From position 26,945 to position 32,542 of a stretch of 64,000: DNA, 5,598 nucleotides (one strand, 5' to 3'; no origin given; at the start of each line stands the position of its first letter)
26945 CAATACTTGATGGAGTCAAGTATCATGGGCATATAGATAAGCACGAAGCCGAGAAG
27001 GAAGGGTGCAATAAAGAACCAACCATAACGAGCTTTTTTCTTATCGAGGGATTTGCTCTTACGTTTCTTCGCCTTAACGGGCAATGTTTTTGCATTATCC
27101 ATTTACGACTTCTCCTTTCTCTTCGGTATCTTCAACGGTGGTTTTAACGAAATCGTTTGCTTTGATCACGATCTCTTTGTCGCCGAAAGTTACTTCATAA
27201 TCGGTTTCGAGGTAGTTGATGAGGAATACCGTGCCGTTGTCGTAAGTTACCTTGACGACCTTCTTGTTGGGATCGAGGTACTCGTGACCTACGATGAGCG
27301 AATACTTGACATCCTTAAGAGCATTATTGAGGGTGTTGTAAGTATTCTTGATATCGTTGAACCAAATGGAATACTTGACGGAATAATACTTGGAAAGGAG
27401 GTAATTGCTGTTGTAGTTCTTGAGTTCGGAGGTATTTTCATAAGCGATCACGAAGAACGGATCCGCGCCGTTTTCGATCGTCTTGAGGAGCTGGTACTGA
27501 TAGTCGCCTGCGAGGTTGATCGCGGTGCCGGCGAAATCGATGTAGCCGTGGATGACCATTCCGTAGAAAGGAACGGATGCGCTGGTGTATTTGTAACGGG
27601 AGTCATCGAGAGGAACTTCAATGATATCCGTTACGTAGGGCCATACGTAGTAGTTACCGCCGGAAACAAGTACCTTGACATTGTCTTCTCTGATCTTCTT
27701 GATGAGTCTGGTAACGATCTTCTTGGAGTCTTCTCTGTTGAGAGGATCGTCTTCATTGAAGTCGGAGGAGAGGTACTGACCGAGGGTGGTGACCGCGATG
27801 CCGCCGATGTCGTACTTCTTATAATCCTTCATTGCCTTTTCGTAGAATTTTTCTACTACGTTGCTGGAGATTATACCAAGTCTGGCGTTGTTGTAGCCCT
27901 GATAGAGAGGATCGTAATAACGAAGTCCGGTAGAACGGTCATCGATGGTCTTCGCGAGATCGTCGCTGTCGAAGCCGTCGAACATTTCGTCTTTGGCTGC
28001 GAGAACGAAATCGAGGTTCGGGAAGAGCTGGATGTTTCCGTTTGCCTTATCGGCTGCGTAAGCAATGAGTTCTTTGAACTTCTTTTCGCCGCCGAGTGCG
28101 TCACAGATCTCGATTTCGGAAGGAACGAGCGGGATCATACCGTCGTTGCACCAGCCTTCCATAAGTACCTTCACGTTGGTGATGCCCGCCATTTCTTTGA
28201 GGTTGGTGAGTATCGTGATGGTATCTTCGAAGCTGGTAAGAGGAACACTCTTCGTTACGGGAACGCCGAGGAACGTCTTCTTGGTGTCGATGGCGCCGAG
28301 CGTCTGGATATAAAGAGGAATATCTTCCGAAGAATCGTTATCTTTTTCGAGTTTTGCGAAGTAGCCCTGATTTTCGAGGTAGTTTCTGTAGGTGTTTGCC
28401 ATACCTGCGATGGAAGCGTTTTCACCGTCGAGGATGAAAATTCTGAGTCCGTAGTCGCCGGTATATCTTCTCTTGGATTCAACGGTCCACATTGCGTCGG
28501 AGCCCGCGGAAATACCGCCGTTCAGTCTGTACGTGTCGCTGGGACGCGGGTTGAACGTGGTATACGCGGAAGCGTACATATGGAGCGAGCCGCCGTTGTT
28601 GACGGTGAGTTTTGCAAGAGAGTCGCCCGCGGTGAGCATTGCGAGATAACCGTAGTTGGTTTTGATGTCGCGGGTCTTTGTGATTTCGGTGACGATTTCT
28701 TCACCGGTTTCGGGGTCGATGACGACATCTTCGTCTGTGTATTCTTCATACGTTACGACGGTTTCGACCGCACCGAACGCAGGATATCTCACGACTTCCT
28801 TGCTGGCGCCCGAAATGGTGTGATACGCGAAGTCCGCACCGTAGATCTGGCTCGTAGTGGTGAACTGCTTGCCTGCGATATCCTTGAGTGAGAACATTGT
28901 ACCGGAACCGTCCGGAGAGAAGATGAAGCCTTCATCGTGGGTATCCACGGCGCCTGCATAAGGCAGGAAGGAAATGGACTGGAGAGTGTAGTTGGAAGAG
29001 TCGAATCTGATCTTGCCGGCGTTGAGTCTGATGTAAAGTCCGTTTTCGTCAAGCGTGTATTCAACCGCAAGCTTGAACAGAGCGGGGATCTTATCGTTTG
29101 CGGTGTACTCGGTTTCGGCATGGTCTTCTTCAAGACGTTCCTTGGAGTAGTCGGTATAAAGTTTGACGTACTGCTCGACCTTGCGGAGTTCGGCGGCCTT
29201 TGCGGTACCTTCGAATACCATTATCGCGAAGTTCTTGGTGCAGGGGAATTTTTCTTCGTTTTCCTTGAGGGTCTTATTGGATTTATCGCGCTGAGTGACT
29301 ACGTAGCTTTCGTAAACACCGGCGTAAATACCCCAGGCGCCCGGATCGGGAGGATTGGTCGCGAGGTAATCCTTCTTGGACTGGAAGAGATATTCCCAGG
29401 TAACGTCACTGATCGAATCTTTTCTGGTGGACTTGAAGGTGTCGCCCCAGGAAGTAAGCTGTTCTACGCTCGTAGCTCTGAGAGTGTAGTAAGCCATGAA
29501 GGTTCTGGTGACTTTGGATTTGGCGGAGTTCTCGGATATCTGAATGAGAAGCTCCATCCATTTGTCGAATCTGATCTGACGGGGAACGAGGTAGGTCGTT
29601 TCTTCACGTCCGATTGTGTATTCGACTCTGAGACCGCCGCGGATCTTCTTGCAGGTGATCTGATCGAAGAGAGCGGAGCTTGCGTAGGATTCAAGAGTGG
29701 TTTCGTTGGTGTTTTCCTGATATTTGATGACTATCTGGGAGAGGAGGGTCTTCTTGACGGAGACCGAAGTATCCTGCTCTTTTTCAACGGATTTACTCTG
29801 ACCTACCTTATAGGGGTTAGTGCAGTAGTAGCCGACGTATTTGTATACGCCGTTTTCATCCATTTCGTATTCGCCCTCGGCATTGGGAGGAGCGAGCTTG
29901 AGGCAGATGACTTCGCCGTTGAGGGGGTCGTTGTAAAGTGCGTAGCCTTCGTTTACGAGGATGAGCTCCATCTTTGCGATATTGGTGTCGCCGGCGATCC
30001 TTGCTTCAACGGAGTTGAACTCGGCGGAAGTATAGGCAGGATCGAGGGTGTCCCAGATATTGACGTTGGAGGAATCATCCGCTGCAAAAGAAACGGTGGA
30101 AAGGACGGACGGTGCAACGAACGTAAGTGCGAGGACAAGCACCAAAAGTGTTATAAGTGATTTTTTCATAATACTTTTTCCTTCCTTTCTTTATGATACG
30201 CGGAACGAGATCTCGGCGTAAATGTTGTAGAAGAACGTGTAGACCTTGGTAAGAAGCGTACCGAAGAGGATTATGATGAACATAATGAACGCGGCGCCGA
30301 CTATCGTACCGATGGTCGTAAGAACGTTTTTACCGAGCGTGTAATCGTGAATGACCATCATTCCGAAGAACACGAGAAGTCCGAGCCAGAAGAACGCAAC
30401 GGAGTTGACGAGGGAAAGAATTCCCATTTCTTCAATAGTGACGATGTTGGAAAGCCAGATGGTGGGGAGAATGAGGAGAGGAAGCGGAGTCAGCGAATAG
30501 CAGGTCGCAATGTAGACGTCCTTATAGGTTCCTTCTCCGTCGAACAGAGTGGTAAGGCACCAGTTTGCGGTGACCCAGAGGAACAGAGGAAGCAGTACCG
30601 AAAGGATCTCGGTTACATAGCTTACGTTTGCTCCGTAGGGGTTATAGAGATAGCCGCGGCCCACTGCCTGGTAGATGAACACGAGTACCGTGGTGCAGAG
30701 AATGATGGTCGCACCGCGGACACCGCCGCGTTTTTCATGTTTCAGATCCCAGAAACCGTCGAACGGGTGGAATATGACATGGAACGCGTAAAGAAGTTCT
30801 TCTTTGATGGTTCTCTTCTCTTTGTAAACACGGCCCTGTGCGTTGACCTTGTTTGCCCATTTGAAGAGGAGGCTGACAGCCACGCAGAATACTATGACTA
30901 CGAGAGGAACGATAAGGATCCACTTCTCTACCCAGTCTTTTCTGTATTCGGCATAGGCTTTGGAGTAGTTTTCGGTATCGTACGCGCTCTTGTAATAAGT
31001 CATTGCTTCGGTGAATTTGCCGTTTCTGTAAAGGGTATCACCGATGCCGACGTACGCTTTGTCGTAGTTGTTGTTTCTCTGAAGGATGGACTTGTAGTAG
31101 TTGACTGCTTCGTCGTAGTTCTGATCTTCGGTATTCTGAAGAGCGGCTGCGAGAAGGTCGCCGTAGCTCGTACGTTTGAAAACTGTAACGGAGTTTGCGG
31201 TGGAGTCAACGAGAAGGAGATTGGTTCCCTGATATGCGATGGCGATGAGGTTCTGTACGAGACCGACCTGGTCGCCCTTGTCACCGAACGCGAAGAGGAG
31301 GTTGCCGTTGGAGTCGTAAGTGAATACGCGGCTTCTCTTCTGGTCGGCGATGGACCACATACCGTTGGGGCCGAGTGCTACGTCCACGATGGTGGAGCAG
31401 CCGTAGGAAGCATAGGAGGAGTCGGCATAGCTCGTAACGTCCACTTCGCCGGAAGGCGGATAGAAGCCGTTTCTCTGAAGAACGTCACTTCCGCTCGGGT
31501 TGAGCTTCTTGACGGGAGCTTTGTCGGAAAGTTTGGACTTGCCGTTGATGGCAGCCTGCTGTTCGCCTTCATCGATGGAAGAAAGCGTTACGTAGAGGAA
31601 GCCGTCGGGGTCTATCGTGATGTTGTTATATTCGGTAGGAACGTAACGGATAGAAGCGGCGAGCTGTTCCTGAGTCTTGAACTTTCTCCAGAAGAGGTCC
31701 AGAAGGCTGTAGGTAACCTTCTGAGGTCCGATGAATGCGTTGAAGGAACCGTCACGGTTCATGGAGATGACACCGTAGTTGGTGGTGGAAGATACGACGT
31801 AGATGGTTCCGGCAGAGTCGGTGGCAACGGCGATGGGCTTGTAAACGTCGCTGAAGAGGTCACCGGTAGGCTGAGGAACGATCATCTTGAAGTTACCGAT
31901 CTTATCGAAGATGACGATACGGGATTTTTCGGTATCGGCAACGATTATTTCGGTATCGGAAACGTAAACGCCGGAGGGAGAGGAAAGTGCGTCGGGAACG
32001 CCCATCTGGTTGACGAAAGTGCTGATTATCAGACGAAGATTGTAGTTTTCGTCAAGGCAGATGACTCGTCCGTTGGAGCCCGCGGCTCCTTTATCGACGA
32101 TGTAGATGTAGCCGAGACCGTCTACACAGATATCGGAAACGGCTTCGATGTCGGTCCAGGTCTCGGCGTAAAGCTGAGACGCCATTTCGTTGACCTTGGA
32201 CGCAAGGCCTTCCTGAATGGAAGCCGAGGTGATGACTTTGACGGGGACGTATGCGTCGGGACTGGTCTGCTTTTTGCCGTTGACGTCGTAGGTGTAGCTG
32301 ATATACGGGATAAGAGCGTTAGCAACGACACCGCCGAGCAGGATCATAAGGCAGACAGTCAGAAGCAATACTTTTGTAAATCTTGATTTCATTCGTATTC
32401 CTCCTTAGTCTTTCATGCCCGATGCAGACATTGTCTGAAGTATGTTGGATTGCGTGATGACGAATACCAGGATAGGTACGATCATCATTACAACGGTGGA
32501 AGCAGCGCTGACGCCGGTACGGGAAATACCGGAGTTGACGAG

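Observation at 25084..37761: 12.6 kb seven-gene operon: giant CBM/SBP lipoprotein, two ABC permease pairs, an NHL-TPR-Yip1 membrane fusion and a 1024 aa secreted enzyme-like protein, with no ATPase or regulator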

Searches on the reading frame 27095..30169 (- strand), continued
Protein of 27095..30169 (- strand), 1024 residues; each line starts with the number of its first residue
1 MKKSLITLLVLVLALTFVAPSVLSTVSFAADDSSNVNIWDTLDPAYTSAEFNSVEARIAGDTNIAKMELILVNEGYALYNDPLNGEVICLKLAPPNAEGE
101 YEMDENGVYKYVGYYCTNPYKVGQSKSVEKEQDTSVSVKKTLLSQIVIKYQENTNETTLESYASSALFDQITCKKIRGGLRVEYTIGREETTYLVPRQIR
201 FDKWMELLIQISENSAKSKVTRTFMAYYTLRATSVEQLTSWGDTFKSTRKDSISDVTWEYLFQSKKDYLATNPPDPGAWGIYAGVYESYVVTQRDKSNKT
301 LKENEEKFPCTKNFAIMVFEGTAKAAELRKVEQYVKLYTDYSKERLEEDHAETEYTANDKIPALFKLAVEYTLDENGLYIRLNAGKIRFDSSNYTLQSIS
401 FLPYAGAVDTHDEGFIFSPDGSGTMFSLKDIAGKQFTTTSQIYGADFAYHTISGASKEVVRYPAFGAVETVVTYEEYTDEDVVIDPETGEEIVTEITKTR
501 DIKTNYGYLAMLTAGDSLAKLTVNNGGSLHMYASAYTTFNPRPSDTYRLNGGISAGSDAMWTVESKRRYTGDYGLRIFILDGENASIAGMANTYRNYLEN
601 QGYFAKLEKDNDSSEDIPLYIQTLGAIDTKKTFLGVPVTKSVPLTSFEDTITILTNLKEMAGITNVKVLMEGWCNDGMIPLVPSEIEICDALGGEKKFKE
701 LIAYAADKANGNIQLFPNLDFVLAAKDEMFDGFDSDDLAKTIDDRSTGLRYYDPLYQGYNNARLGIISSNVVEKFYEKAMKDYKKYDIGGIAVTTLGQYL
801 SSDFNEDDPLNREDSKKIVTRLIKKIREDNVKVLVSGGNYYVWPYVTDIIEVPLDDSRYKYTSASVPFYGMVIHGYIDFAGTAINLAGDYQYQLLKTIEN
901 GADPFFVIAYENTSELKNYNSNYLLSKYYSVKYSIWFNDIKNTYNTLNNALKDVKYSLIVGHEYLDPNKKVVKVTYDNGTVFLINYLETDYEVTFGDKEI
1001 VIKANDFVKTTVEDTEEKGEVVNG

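Call 96: search_protein_representatives(alignment_id=A1)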
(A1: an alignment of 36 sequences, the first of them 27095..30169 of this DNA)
Query: 36 sequences, 970 profile positions. Proteins with E-value up to 0.001 (for the whole library): 5519; up to 1e-10: 4479; up to 1e-30: 3311. The best 150 are listed.
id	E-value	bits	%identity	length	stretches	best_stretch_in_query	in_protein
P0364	0.0e+00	1337.0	-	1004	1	3-967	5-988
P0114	0.0e+00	1289.6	-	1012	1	1-963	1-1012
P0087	0.0e+00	1284.3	-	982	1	1-967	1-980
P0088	0.0e+00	1188.3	-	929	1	1-966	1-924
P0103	0.0e+00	1164.6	-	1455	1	2-962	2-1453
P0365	0.0e+00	1160.9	-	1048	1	3-963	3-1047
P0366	0.0e+00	1148.6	-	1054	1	12-959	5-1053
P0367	0.0e+00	1130.5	-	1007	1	4-963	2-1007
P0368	0.0e+00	1124.6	-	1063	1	3-959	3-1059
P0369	0.0e+00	1119.7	-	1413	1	3-961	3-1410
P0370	0.0e+00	1103.7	-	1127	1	6-965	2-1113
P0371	0.0e+00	1102.5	-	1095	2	424-966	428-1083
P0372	0.0e+00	1095.2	-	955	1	6-962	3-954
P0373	0.0e+00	1094.3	-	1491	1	2-962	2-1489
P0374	0.0e+00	1089.2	-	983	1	6-964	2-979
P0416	0.0e+00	1024.0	-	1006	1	4-967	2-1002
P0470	1.4e-281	953.2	-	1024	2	450-963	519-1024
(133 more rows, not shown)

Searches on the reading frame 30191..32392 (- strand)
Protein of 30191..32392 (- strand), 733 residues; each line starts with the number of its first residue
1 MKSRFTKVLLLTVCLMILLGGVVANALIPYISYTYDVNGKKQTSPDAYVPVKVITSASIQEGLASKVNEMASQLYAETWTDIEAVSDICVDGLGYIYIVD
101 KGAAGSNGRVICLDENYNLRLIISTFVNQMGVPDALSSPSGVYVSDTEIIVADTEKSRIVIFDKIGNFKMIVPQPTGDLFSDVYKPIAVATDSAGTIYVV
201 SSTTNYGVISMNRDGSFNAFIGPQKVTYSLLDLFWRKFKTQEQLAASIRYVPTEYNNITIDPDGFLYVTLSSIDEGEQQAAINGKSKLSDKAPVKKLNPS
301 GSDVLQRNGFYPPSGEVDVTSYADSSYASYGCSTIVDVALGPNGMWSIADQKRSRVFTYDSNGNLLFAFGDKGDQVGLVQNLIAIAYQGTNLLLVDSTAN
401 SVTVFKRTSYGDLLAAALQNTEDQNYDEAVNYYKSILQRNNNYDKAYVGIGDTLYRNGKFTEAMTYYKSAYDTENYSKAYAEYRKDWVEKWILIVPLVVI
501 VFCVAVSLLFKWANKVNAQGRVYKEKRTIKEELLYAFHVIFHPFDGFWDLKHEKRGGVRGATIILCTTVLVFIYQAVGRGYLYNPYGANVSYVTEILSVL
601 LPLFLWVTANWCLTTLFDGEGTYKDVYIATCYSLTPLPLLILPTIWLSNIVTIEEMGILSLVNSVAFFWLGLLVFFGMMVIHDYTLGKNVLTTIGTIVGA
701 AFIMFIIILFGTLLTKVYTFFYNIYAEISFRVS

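Call 6: search_protein_families(library=pfam, proteins=[window:30191-32392:-], max_evalue=0.01)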
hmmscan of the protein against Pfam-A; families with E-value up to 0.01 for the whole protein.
window:30191-32392:- (733 aa): 12 families
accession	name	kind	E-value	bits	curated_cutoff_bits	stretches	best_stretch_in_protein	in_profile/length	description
PF04893.22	Yip1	-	4.6e-14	53.1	28.6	1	537-707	1-172/173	Yip1 domain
PF01436.27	NHL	-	1.2e-07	31.8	20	1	136-162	1-28/28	NHL repeat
PF14559.12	TPR_19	-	4.2e-06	27.4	25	1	422-468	3-49/68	Tetratricopeptide repeat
PF13432.12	TPR_16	-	1.6e-05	25.7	32.7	1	424-472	11-59/65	Tetratricopeptide repeat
PF00515.34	TPR_1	-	9.9e-05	22.4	27.8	0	445-470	2-27/34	Tetratricopeptide repeat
PF06739.17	SBBP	-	0.00045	20.5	20.5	0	253-269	13-29/38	Beta-propeller repeat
PF13424.12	TPR_12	-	0.00055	20.5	30.1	1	421-472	14-73/77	Tetratricopeptide repeat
PF13428.12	TPR_14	-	0.00061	20.7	23.5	0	446-479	3-36/44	Tetratricopeptide repeat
PF13181.12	TPR_8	-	0.00061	20.2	25.7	0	445-471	2-28/34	Tetratricopeptide repeat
PF25063.1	ARM_TT21_C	-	0.00068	20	35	1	420-484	105-169/209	Tetratricopeptide repeat protein 21 C-terminal ARM domain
PF07719.23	TPR_2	-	0.00087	19.7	27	0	445-471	2-28/34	Tetratricopeptide repeat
PF24575.1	TPR_Slam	-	0.003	18.4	35.2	1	414-464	51-101/104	Surface lipoprotein assembly modifier, N-terminal TPR repeats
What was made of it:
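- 30191..32392 (-): g4: 733-aa membrane protein. TM1, extracytoplasmic NHL beta-propeller (nt 31163-32215), TPR (30941-31159), TM2, then a 5-TM Yip1 domain (30272-30784). Pfam Yip1 E=5e-14, NHL and TPR (call 6).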

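Call 7: search_protein_families(library=ncbifam, proteins=[window:30191-32392:-], max_evalue=0.01)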
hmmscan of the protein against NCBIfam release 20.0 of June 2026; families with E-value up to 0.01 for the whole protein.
window:30191-32392:- (733 aa): 2 families
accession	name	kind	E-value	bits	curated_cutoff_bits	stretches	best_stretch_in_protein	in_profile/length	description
NF035926.1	scyF_NHL_VPEP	equivalog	9.6e-13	48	350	2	343-423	210-289/376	scytonemin biosynthesis PEP-CTERM protein ScyF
NF033920.0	C39_PA2778_fam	equivalog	0.0041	16.6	150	1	412-480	158-226/255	PA2778 family cysteine peptidase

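Call 13: search_solved_structures(query=window:30191-32392:-, max_evalue=1)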
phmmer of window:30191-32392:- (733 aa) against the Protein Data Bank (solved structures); distinct sequences matched with E-value up to 1: 85 (the best 60 are shown).
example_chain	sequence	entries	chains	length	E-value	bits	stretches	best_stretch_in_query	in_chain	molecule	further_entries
9qhb_A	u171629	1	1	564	4.6e-19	71.4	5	424-475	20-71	Engineered tetratricopeptide repeat protein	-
8bu0_A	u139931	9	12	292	5.2e-15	58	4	424-474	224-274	Consensus tetratricopeptide repeat protein | Crystal structure of an 8-repeat consensus TPR superhelix with Zinc. | Monomer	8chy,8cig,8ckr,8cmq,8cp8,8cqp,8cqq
9qhc_A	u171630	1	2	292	4.6e-11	45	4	424-475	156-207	Engineered tetratricopeptide repeat protein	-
6f0t_A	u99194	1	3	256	4.6e-10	41.7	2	77-205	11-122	Pizza6-SFW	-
1q7f_A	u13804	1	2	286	2.4e-09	39.3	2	122-218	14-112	brain tumor CG10719-PA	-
7zpz_A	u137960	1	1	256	3.1e-09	38.9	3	78-205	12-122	Pizza6-TSR-TSH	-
4zlr_A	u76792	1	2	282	3.4e-09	38.8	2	129-219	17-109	Brain tumor protein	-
5ex7_A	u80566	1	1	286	3.5e-09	38.7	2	128-219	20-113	Brain tumor protein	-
7zpw_A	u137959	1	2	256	4e-09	38.6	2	78-206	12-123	Pizza6-TSK-TSH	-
6rej_A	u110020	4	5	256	5.3e-09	38.1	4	79-205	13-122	Pizza6-SH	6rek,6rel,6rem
7zqg_A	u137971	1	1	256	5.7e-09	38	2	79-205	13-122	Pizza6-KSH-TSH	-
6qsd_A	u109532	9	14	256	5.9e-09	38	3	79-205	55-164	Pizza6S | Pizza6-S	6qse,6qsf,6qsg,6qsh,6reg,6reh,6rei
6d69_A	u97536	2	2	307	7.1e-09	37.7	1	89-221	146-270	NHL Repeat Region of D. melanogaster Thin | Thin, isoform D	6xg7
7zq2_A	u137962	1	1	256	7.6e-09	37.6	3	79-205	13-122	Pizza6-RSH-TSH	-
7zph_A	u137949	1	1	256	1.3e-08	36.8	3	79-206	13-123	Pizza6-TNK-RSH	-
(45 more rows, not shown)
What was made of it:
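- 30191..32392 (-): PDB sequence hits to NHL propellers, including the PknD sensor domain (call 13).
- The NHL propeller resembles the extracellular sensor domain of the kinase PknD (call 13).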
